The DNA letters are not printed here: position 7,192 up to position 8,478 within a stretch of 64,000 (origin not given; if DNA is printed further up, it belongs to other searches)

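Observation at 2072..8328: Rieske oxygenase in inverted order (ferredoxin, beta, alpha) with no cognate reductase, possibly sharing TmoF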

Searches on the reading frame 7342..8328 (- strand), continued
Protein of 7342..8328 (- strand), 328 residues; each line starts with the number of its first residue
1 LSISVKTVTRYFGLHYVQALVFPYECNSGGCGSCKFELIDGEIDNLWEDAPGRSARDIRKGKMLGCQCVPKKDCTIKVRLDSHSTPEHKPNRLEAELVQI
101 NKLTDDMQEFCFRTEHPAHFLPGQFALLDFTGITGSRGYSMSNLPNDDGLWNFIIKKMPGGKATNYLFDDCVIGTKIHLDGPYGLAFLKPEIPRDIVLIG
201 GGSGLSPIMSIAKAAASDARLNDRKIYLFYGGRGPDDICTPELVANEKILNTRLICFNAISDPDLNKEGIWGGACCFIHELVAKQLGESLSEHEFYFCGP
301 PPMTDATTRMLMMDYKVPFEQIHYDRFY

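Call 42: get_annotated_region(hit=H27, flank=7000)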
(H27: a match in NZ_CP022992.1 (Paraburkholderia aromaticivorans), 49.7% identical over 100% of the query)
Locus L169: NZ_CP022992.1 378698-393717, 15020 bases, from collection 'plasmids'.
description: Paraburkholderia aromaticivorans strain BN5 plasmid pBN2, complete sequence
organism: Paraburkholderia aromaticivorans (NCBI taxid 2026199)
taxonomy: Bacteria; Pseudomonadota; Betaproteobacteria; Burkholderiales; Burkholderiaceae; Paraburkholderia; Paraburkholderia aromaticivorans
host: -; source: -; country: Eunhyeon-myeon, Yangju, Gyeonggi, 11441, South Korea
typing (MOB-suite, as given by PLSDB): non-mobilizable; mating-pair formation MPF_T
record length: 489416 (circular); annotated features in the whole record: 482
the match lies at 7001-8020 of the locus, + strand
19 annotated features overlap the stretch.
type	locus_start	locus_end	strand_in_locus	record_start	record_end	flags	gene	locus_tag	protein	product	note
CDS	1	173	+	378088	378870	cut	dmpE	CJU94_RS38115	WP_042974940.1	2-oxopent-4-enoate hydratase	-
CDS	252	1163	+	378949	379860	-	-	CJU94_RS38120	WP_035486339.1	acetaldehyde dehydrogenase (acetylating)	-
CDS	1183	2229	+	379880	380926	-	dmpG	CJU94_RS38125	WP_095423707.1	4-hydroxy-2-oxovalerate aldolase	-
CDS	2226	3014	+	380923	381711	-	dmpH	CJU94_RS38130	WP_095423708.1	2-oxo-3-hexenedioate decarboxylase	-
CDS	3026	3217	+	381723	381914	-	-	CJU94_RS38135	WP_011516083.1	2-hydroxymuconate tautomerase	GO:0006725 - cellular aromatic compound metabolic process [Evidence IEA]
CDS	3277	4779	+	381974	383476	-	-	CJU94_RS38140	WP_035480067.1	aromatic/alkene/methane monooxygenase hydroxylase/oxygenase subunit alpha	-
CDS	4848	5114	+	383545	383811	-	-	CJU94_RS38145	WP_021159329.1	toluene-4-monooxygenase system B family protein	-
CDS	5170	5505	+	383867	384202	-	-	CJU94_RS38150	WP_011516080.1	Rieske 2Fe-2S domain-containing protein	-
CDS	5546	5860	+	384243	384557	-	-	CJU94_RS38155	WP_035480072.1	MmoB/DmpM family protein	-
CDS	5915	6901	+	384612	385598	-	-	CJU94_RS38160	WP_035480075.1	aromatic/alkene monooxygenase hydroxylase subunit beta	-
CDS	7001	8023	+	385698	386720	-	-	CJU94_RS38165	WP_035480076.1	2Fe-2S iron-sulfur cluster-binding protein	-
CDS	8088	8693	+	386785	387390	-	gstA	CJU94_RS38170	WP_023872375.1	glutathione transferase GstA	GO:0006749 - glutathione metabolic process [Evidence IEA]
CDS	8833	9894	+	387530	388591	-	-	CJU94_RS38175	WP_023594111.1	alcohol dehydrogenase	-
CDS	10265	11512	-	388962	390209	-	-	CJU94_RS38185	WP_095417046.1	ISL3 family transposase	-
CDS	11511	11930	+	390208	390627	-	-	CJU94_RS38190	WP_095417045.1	hypothetical protein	-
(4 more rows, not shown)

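Call 43: get_annotated_region(hit=H30, flank=7000)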
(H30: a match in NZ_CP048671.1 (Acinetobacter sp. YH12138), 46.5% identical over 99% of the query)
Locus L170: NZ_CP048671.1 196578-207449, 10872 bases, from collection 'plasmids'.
description: Acinetobacter sp. YH12138 strain YH12138_T plasmid pYH12138-1, complete sequence
organism: Acinetobacter sp. YH12138 (NCBI taxid 2601122)
taxonomy: Bacteria; Pseudomonadota; Gammaproteobacteria; Moraxellales; Moraxellaceae; Acinetobacter; Acinetobacter sp. YH12138
host: -; source: Pig,feces; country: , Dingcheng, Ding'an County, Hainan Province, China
typing (MOB-suite, as given by PLSDB): mobilizable; relaxase MOBP,MOBP
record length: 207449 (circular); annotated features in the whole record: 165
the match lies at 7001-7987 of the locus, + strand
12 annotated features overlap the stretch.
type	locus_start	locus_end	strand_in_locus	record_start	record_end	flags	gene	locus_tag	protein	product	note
CDS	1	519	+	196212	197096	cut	-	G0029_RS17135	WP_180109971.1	transporter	-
CDS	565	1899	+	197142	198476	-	-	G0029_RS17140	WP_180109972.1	acetamidase/formamidase family protein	-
CDS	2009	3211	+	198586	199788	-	-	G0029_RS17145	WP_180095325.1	aromatic ring-hydroxylating dioxygenase subunit alpha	-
CDS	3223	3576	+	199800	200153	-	-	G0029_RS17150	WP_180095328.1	hypothetical protein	-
CDS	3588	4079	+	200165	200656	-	-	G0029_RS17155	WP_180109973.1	nuclear transport factor 2 family protein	-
CDS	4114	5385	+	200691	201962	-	-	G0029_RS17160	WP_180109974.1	styrene monooxygenase/indole monooxygenase family protein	-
CDS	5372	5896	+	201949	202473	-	-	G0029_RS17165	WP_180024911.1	flavin reductase family protein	-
CDS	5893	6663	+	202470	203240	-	-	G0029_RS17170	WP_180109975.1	SDR family oxidoreductase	-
CDS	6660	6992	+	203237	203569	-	-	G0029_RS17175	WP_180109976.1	non-heme iron oxygenase ferredoxin subunit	-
CDS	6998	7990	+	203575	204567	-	-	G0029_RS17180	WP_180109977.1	2Fe-2S iron-sulfur cluster binding domain-containing protein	-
CDS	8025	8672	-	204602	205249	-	-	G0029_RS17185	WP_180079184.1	response regulator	GO:0000160 - phosphorelay signal transduction system [Evidence IEA]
CDS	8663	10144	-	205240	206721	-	-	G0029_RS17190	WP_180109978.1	PAS domain S-box protein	-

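Call 44: find_encoding_contigs(protein=P0010, flank=7000, max_places=1)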
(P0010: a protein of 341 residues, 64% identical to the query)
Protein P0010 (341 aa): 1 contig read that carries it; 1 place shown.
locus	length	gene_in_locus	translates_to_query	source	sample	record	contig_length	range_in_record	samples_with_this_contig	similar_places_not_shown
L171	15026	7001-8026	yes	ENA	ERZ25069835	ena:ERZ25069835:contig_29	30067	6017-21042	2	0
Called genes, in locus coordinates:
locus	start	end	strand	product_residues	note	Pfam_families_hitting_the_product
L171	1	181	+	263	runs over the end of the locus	PF01557:FAA_hydrolase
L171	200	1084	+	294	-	PF01118:Semialdhyde_dh (weak), PF09290:AcetDehyd-dimer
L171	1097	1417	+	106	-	PF00682:HMGL-like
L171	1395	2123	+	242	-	PF00682:HMGL-like, PF07836:DmpG_comm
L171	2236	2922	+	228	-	PF01557:FAA_hydrolase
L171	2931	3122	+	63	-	PF01361:Tautomerase, PF14552:Tautomerase_2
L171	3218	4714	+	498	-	PF02332:Phenol_Hydrox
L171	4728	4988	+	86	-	PF06234:TmoB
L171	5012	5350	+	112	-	PF00355:Rieske, PF13806:Rieske_2 (weak)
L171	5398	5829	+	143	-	PF02406:MmoB_DmpM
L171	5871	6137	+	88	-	-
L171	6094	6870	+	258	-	PF02332:Phenol_Hydrox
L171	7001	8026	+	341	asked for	PF00111:Fer2, PF00970:FAD_binding_6, PF00175:NAD_binding_1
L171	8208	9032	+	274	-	PF00326:Peptidase_S9 (faint), PF00561:Abhydrolase_1, PF12146:Hydrolase_4, PF12697:Abhydrolase_6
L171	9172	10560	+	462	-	PF01565:FAD_binding_4, PF02913:FAD-oxidase_C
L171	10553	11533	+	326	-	PF02558:ApbA, PF08546:ApbA_C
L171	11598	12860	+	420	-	-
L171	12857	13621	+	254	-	PF02900:LigB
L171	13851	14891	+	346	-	PF00248:Aldo_ket_red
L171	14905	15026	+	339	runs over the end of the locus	PF00296:Bac_luciferase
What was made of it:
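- The TmoF-hydrolase-PanE-membrane string also follows an independent TMO cluster that has no Rieske oxygenase genes in the 7 kb of downstream sequence held (L171, call 44). TmoF-hydrolase-PanE-membrane follows an independent TMO cluster with no Rieske oxygenase in the downstream sequence held (call 44).
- Tried and rejected: The TmoF-hydrolase-PanE-membrane string also occurs after an independent TMO cluster (call 44).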

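Call 45: find_encoding_contigs(protein=P0017, flank=7000, max_places=1)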
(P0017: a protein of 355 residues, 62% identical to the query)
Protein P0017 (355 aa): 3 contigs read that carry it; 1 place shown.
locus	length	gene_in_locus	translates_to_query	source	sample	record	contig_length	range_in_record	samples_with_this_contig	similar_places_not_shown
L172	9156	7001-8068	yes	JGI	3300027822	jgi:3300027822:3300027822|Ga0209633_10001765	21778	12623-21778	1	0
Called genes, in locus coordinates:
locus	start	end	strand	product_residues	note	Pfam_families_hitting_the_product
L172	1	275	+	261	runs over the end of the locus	PF01557:FAA_hydrolase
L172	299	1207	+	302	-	PF01118:Semialdhyde_dh (weak), PF09290:AcetDehyd-dimer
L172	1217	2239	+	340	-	PF00682:HMGL-like, PF07836:DmpG_comm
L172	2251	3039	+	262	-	PF01557:FAA_hydrolase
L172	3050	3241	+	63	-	PF01361:Tautomerase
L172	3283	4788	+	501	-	PF02332:Phenol_Hydrox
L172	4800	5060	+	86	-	PF06234:TmoB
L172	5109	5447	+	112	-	PF00355:Rieske, PF13806:Rieske_2 (weak)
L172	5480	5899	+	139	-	PF02406:MmoB_DmpM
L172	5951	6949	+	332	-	PF02332:Phenol_Hydrox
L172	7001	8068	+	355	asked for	PF00111:Fer2, PF00970:FAD_binding_6, PF00175:NAD_binding_1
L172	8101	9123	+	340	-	PF00296:Bac_luciferase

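Call 46: find_encoding_contigs(protein=P0025, flank=7000, max_places=1)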
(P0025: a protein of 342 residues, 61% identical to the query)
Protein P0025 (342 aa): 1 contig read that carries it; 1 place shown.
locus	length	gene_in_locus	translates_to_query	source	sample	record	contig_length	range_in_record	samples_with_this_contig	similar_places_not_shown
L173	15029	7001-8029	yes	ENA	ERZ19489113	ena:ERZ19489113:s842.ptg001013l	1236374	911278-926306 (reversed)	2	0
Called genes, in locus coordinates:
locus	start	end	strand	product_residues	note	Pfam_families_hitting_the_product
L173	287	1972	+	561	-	PF06505:XylR_N, PF02830:V4R, PF00158:Sigma54_activat, PF14532:Sigma54_activ_2, PF07724:AAA_2, PF00004:AAA (weak), PF25601:AAA_lid_14, PF02954:HTH_8, +2 more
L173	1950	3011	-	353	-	PF08240:ADH_N, PF16912:Glu_dehyd_C (faint), PF00107:ADH_zinc_N, PF13602:ADH_zinc_N_2 (weak)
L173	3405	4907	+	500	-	PF02332:Phenol_Hydrox, PF04945:YHS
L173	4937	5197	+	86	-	PF06234:TmoB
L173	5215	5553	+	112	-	PF00355:Rieske, PF13806:Rieske_2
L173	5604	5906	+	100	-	PF02406:MmoB_DmpM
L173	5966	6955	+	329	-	PF02332:Phenol_Hydrox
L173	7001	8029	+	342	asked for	PF00111:Fer2, PF00970:FAD_binding_6, PF00175:NAD_binding_1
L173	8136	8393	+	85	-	PF06099:Phenol_hyd_sub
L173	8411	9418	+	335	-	PF02332:Phenol_Hydrox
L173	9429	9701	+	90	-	PF02406:MmoB_DmpM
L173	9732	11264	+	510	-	PF02332:Phenol_Hydrox, PF04945:YHS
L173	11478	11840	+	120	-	PF04663:Phenol_monoox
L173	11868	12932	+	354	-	PF00111:Fer2, PF00970:FAD_binding_6, PF00175:NAD_binding_1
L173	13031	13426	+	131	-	PF00111:Fer2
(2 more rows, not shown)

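Call 47: find_encoding_contigs(protein=P0035, flank=7000, max_places=1)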
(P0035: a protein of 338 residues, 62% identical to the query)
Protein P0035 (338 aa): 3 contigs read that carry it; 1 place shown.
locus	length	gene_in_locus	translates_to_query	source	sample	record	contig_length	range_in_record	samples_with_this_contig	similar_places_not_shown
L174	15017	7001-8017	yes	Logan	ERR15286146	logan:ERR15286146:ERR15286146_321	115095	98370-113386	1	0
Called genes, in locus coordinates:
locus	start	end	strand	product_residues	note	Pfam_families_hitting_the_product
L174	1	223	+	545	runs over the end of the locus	PF14849:YidC_periplas, PF02096:60KD_IMP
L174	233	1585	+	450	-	PF10396:TrmE_N, PF03193:RsgA_GTPase (faint), PF12631:MnmE_helical, PF01926:MMR_HSR1, PF02421:FeoB_N, PF04548:AIG1 (weak)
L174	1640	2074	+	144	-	-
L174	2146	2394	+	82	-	PF00076:RRM_1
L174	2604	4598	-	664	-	PF11992:TgpA_N, PF01841:Transglut_core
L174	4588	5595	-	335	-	-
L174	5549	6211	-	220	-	PF09365:DUF2461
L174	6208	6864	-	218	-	PF13424:TPR_12 (faint), PF13428:TPR_14 (faint), PF14559:TPR_19 (faint)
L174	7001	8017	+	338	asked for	PF00111:Fer2, PF00970:FAD_binding_6, PF00175:NAD_binding_1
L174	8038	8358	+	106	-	PF00355:Rieske, PF13806:Rieske_2 (weak)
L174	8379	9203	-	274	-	PF00004:AAA (faint), PF07726:AAA_3, PF07728:AAA_5, PF17863:AAA_lid_2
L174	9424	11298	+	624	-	PF01134:GIDA, PF12831:FAD_oxidored, PF21680:GIDA_C_1st, PF13932:SAM_GIDA_C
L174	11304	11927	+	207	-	PF02527:GidB, PF13847:Methyltransf_31 (weak)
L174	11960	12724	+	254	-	PF00142:Fer4_NifH (weak), PF01656:CbiA, PF02374:ArsA_ATPase (weak), PF06564:CBP_BcsQ, PF09140:MipZ (weak), PF10609:ParA, PF13614:AAA_31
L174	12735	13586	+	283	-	PF02195:ParB_N, PF17762:HTH_ParB, PF23552:ParB_C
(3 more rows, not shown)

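Call 63: search_protein_families(library=ncbifam, proteins=[P0121, L165:3895-4914:+, L166:8001-9023:+, L082:4946-6010:+, L082:12835-14133:+], max_evalue=1e-10)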
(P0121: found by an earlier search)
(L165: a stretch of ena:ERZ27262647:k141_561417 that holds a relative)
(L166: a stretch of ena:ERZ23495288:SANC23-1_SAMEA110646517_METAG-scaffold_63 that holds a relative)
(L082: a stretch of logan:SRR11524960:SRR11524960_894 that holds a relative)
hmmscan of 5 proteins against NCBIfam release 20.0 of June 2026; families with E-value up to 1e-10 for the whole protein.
P0121 (340 aa): 13 families
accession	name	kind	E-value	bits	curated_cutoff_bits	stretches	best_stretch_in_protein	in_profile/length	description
NF040810.1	BenC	equivalog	2e-47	162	430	1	16-339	16-330/333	benzoate 1,2-dioxygenase electron transfer component BenC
NF008822.0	PRK11872.1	equivalog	1.2e-46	159.4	402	1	9-339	11-335/341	anthranilate 1,2-dioxygenase electron transfer component AntC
NF045803.1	MethMoxFADbindMmoC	equivalog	1.6e-44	152.1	500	1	9-339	10-340/343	aromatic/alkene monooxygenase hydroxylase FAD-binding subunit MmoC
NF058606.1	GlBtMonoRdsGbcB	equivalog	2.5e-28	99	500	1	104-324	13-233/362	glycine betaine monooxygenase reductase subunit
TIGR01941.1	nqrF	equivalog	2e-27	96.1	295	1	148-339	206-403/405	NADH:ubiquinone reductase (Na(+)-transporting) subunit F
TIGR02160.1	PA_CoA_Oxy5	hypoth_equivalog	2.7e-23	82.3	420.8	1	131-340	32-242/352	1,2-phenylacetyl-CoA epoxidase subunit PaaE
NF005963.0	PRK08051.1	equivalog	3.7e-20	72.2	230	1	105-339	4-230/233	NAD(P)H-flavin reductase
NF009805.0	PRK13289.1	equivalog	1.4e-19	70.3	432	1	130-339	183-392/399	NO-inducible flavohemoprotein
NF052252.1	flav_redu_LuxG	exception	4.2e-17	62.1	340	1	108-339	4-229/232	flavin mononucleotide reductase LuxG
NF004317.0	PRK05713.1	equivalog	2e-15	56.8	338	1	14-228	10-215/312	iron-sulfur-binding ferredoxin reductase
NF007964.0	PRK10684.1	equivalog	3.7e-15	55.7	383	0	109-339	14-237/333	NADH oxidoreductase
NF006220.0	PRK08345.1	subfamily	1.1e-12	47.9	395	1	105-333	11-245/294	cytochrome-c3 hydrogenase subunit gamma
NF000796.0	PRK00054.1-1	equivalog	8.6e-12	44.8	224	1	107-323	6-189/254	dihydroorotate dehydrogenase electron transfer subunit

L165:3895-4914:+ (339 aa): 14 families
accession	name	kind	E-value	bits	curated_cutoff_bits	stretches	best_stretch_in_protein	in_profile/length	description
NF040810.1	BenC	equivalog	1.6e-48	165.6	430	1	16-338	16-330/333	benzoate 1,2-dioxygenase electron transfer component BenC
NF045803.1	MethMoxFADbindMmoC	equivalog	3.6e-48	164.1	500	1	6-338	7-340/343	aromatic/alkene monooxygenase hydroxylase FAD-binding subunit MmoC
NF008822.0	PRK11872.1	equivalog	4.1e-46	157.5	402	1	10-338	12-335/341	anthranilate 1,2-dioxygenase electron transfer component AntC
TIGR01941.1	nqrF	equivalog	2.5e-29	102.4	295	1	148-338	206-403/405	NADH:ubiquinone reductase (Na(+)-transporting) subunit F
NF058606.1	GlBtMonoRdsGbcB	equivalog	3.9e-29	101.7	500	1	104-324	13-234/362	glycine betaine monooxygenase reductase subunit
TIGR02160.1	PA_CoA_Oxy5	hypoth_equivalog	6.9e-24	84.3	420.8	1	112-339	9-242/352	1,2-phenylacetyl-CoA epoxidase subunit PaaE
NF009805.0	PRK13289.1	equivalog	1.2e-21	77.2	432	1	129-338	182-392/399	NO-inducible flavohemoprotein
NF005963.0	PRK08051.1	equivalog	3.8e-21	75.5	230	1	105-338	4-230/233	NAD(P)H-flavin reductase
NF007964.0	PRK10684.1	equivalog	1.1e-18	67.3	383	1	101-338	8-237/333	NADH oxidoreductase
NF004317.0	PRK05713.1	equivalog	3.5e-16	59.3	338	1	15-230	11-217/312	iron-sulfur-binding ferredoxin reductase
NF000796.0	PRK00054.1-1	equivalog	1.4e-14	54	224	1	106-325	5-192/254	dihydroorotate dehydrogenase electron transfer subunit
NF052252.1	flav_redu_LuxG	exception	1.8e-14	53.5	340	1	106-338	2-229/232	flavin mononucleotide reductase LuxG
NF006220.0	PRK08345.1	subfamily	4e-14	52.5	395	1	106-332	12-245/294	cytochrome-c3 hydrogenase subunit gamma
TIGR02008.1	fdx_plant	subfamily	1.4e-11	44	81.15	1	4-94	3-94/97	ferredoxin [2Fe-2S]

L166:8001-9023:+ (340 aa): 13 families
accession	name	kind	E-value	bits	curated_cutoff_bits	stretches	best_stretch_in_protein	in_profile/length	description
NF040810.1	BenC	equivalog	3.2e-48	164.6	430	1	16-339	16-330/333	benzoate 1,2-dioxygenase electron transfer component BenC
NF008822.0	PRK11872.1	equivalog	2.2e-47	161.7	402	1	13-339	15-335/341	anthranilate 1,2-dioxygenase electron transfer component AntC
NF045803.1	MethMoxFADbindMmoC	equivalog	6.3e-47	160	500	1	10-339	11-340/343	aromatic/alkene monooxygenase hydroxylase FAD-binding subunit MmoC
TIGR01941.1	nqrF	equivalog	5.4e-31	107.9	295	1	149-339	207-403/405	NADH:ubiquinone reductase (Na(+)-transporting) subunit F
NF058606.1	GlBtMonoRdsGbcB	equivalog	7.3e-31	107.3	500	1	114-325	23-234/362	glycine betaine monooxygenase reductase subunit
TIGR02160.1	PA_CoA_Oxy5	hypoth_equivalog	5.2e-26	91.3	420.8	2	112-340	9-242/352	1,2-phenylacetyl-CoA epoxidase subunit PaaE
NF005963.0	PRK08051.1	equivalog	5e-22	78.3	230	1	111-339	10-230/233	NAD(P)H-flavin reductase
NF009805.0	PRK13289.1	equivalog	9.8e-18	64.2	432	1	132-339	185-392/399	NO-inducible flavohemoprotein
NF004317.0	PRK05713.1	equivalog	4.7e-17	62.2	338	1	15-229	11-216/312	iron-sulfur-binding ferredoxin reductase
NF052252.1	flav_redu_LuxG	exception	4.2e-16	58.8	340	1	111-339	7-229/232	flavin mononucleotide reductase LuxG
NF007964.0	PRK10684.1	equivalog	3.9e-14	52.3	383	0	110-339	15-237/333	NADH oxidoreductase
TIGR02008.1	fdx_plant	subfamily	5e-13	48.6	81.15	1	4-90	3-90/97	ferredoxin [2Fe-2S]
NF000796.0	PRK00054.1-1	equivalog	3.3e-12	46.2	224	1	109-325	8-191/254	dihydroorotate dehydrogenase electron transfer subunit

L082:4946-6010:+ (354 aa): 17 families
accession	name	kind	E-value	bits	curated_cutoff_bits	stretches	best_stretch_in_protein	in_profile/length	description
NF045803.1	MethMoxFADbindMmoC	equivalog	3.6e-59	200.3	500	1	14-337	16-341/343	aromatic/alkene monooxygenase hydroxylase FAD-binding subunit MmoC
NF040810.1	BenC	equivalog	8.1e-58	196.1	430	1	12-338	13-332/333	benzoate 1,2-dioxygenase electron transfer component BenC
NF008822.0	PRK11872.1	equivalog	3.2e-51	174.3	402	1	14-338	17-337/341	anthranilate 1,2-dioxygenase electron transfer component AntC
TIGR01941.1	nqrF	equivalog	8.7e-50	169.8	295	2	150-335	206-402/405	NADH:ubiquinone reductase (Na(+)-transporting) subunit F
NF005963.0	PRK08051.1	equivalog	4.6e-37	127.6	230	1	105-335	4-229/233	NAD(P)H-flavin reductase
NF058606.1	GlBtMonoRdsGbcB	equivalog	1.1e-36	126.5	500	2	133-340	43-250/362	glycine betaine monooxygenase reductase subunit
TIGR02160.1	PA_CoA_Oxy5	hypoth_equivalog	2e-35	122.2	420.8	2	130-341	30-246/352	1,2-phenylacetyl-CoA epoxidase subunit PaaE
NF052252.1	flav_redu_LuxG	exception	7.9e-32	110.3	340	1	106-325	2-217/232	flavin mononucleotide reductase LuxG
NF007964.0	PRK10684.1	equivalog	1.1e-30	106.7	383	1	105-344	10-245/333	NADH oxidoreductase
NF004317.0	PRK05713.1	equivalog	1.9e-23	83.2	338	1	14-268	11-253/312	iron-sulfur-binding ferredoxin reductase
NF009805.0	PRK13289.1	equivalog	1.7e-22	79.9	432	1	130-339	182-395/399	NO-inducible flavohemoprotein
NF006220.0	PRK08345.1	subfamily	4.5e-21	75.4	395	1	101-333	7-248/294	cytochrome-c3 hydrogenase subunit gamma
NF000796.0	PRK00054.1-1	equivalog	1.7e-18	66.8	224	1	107-323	6-191/254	dihydroorotate dehydrogenase electron transfer subunit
NF040830.1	sulfhyd_ShyC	equivalog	8.1e-16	58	600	1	103-333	5-242/288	NAD(P)-dependent hydrogenase/sulfhydrogenase 2 subunit gamma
NF040835.1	sulfhyd_HydG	equivalog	1.8e-15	57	650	1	106-323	19-235/292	NADPH-dependent hydrogenase/sulfhydrogenase 1 subunit gamma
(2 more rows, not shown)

L082:12835-14133:+ (432 aa): 0 families
